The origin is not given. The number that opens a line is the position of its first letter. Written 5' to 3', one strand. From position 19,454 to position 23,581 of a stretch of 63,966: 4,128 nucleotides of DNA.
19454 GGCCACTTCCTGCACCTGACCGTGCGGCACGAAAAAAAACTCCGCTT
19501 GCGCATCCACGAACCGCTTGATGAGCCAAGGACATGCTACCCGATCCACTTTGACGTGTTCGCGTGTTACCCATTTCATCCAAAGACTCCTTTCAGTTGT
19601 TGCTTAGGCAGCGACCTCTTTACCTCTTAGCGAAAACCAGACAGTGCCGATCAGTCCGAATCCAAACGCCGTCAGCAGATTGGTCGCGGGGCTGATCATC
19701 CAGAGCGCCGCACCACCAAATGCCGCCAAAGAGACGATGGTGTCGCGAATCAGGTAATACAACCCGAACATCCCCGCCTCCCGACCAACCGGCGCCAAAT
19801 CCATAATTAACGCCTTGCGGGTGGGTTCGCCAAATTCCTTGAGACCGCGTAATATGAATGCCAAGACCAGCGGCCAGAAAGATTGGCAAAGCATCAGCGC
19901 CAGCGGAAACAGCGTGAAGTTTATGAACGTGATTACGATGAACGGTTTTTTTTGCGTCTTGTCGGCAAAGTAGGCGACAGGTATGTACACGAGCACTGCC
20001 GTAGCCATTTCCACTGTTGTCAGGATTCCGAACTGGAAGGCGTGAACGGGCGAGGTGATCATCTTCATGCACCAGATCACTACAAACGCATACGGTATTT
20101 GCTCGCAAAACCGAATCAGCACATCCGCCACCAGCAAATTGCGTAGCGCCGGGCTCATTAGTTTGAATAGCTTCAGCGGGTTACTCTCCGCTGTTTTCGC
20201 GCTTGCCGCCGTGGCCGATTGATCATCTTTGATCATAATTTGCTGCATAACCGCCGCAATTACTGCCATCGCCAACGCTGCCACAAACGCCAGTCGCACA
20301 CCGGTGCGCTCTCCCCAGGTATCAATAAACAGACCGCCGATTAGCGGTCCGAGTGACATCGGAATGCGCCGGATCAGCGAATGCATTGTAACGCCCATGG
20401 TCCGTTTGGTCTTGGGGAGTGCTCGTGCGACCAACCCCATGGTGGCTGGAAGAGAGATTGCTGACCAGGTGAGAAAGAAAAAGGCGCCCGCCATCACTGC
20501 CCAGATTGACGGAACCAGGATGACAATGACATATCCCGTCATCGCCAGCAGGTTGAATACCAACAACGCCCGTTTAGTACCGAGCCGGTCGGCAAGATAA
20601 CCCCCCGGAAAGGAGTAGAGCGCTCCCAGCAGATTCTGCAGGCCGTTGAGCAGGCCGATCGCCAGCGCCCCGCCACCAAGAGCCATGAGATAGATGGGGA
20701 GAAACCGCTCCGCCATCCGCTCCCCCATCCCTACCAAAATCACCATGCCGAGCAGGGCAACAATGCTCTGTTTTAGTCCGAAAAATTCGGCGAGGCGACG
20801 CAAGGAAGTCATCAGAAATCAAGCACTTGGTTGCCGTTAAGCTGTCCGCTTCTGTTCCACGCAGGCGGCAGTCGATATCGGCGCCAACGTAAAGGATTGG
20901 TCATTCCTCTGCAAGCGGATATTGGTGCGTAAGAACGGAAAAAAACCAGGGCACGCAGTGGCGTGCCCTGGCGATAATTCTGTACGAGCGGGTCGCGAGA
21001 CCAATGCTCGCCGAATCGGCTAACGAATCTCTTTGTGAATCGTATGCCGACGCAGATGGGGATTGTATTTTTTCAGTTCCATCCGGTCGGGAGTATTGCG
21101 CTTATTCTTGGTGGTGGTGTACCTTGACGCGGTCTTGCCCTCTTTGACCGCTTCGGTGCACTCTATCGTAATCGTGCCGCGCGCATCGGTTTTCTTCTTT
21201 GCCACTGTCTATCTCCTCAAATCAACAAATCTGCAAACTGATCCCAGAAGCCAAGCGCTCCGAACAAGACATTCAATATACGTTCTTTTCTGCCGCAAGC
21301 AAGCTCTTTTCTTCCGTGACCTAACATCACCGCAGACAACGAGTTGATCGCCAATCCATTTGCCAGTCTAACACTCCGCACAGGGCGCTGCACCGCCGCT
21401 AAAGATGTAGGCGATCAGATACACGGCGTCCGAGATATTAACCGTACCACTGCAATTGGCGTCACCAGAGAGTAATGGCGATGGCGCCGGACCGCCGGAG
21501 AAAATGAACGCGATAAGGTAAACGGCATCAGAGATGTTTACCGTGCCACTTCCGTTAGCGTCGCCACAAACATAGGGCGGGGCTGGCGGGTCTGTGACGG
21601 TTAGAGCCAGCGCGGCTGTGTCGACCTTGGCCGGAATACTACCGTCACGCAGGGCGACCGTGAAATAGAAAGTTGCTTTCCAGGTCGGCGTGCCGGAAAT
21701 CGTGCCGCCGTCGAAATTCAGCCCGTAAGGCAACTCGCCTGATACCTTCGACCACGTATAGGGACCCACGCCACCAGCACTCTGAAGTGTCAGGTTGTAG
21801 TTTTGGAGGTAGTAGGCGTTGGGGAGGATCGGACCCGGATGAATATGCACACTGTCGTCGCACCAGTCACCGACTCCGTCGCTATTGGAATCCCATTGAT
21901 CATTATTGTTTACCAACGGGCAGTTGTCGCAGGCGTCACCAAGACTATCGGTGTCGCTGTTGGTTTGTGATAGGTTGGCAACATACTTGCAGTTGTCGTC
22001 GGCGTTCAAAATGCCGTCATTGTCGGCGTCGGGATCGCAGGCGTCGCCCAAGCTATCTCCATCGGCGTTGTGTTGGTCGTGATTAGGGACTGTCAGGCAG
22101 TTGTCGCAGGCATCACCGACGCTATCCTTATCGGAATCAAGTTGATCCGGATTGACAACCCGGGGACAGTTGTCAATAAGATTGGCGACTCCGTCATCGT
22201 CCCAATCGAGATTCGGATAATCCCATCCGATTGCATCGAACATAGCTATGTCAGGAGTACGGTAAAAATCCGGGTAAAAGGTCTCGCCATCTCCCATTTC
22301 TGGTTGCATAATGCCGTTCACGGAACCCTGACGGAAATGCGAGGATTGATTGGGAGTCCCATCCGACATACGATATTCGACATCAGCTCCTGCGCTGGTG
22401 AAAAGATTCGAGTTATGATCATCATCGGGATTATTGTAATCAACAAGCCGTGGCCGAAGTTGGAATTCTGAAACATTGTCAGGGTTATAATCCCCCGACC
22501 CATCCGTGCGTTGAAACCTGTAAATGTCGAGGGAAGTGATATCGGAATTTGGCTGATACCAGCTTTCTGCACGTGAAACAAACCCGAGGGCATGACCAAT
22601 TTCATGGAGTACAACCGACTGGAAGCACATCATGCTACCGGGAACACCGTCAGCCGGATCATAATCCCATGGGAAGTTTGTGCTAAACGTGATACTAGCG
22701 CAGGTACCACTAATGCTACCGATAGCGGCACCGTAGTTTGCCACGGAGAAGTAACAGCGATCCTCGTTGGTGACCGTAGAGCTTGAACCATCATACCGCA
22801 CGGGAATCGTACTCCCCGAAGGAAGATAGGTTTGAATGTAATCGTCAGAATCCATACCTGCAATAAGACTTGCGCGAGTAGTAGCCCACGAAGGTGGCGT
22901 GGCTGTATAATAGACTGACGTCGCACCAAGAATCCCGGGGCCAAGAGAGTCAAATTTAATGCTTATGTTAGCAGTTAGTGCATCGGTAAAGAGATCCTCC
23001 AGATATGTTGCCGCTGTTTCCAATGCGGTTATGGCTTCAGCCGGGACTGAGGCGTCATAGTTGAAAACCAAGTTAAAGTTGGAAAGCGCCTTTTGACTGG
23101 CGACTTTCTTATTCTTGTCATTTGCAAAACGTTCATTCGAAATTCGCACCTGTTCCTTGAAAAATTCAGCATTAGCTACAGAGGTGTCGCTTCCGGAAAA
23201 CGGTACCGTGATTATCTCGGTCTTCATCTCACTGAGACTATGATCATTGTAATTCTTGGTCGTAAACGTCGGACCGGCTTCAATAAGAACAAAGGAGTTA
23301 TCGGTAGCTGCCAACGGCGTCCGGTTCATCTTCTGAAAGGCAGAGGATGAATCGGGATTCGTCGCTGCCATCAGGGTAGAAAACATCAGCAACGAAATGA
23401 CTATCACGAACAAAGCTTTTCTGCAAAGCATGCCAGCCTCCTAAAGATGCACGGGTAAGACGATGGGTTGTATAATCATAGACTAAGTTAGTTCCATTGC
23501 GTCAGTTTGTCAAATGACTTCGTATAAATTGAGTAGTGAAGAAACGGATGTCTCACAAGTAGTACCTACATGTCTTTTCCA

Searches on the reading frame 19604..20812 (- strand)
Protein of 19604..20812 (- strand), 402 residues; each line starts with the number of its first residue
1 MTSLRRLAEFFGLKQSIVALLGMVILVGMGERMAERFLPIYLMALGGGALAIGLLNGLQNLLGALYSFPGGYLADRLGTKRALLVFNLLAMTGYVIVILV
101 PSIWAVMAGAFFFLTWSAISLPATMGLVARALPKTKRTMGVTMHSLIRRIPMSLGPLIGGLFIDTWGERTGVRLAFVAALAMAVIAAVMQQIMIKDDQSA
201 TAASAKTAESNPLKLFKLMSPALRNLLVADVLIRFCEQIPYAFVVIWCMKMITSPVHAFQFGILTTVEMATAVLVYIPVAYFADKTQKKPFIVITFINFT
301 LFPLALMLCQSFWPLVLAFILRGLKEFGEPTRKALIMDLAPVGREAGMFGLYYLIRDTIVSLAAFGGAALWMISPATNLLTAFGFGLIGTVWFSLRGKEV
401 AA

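Call 38: search_protein_families(library=pfam, proteins=[window:19604-20812:-], max_evalue=0.001)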
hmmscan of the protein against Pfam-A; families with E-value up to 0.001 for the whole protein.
window:19604-20812:- (402 aa): 3 families
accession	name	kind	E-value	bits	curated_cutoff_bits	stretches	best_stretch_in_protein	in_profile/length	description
PF07690.21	MFS_1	-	2.2e-26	93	33.4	2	21-239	2-207/347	Major Facilitator Superfamily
PF05977.19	MFS_3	-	1e-06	27.9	27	1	65-323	60-318/524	Transmembrane secretion effector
PF00083.30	Sugar_tr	-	0.00034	20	22.3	0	152-194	55-97/452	Sugar (and other) transporter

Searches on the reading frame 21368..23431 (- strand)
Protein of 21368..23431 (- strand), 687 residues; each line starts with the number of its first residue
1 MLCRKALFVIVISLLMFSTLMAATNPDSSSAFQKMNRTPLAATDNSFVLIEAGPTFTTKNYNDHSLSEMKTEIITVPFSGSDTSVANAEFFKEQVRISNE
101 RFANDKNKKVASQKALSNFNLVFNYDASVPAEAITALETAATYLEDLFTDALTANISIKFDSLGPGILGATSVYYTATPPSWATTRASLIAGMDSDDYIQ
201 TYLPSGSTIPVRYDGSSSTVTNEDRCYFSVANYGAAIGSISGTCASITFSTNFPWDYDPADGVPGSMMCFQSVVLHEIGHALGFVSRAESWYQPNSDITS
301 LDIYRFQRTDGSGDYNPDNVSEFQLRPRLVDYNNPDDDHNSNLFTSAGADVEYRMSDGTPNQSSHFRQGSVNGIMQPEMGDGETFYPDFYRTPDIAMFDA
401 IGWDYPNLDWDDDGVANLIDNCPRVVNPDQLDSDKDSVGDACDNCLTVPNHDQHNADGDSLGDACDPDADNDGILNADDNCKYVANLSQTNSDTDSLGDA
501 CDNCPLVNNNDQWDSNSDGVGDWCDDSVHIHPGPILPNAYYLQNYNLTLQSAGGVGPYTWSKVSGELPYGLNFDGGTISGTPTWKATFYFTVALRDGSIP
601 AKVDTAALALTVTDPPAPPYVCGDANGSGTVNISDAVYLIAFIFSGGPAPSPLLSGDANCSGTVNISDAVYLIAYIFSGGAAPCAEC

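Call 7: search_protein_families(library=pfam, proteins=[window:21368-23431:-], max_evalue=0.01)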
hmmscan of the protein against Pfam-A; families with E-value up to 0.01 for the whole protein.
window:21368-23431:- (687 aa): 3 families
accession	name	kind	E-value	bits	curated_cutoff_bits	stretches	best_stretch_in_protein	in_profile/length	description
PF02412.23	TSP_3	-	1.8e-18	66.4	25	2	456-489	3-36/36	Thrombospondin type 3 repeat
PF05345.18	He_PIG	-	1e-06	29.5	24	1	539-599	13-84/96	Putative Ig domain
PF00404.24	Dockerin_1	-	1.5e-06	28.8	22.9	1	623-676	2-56/57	Dockerin type I domain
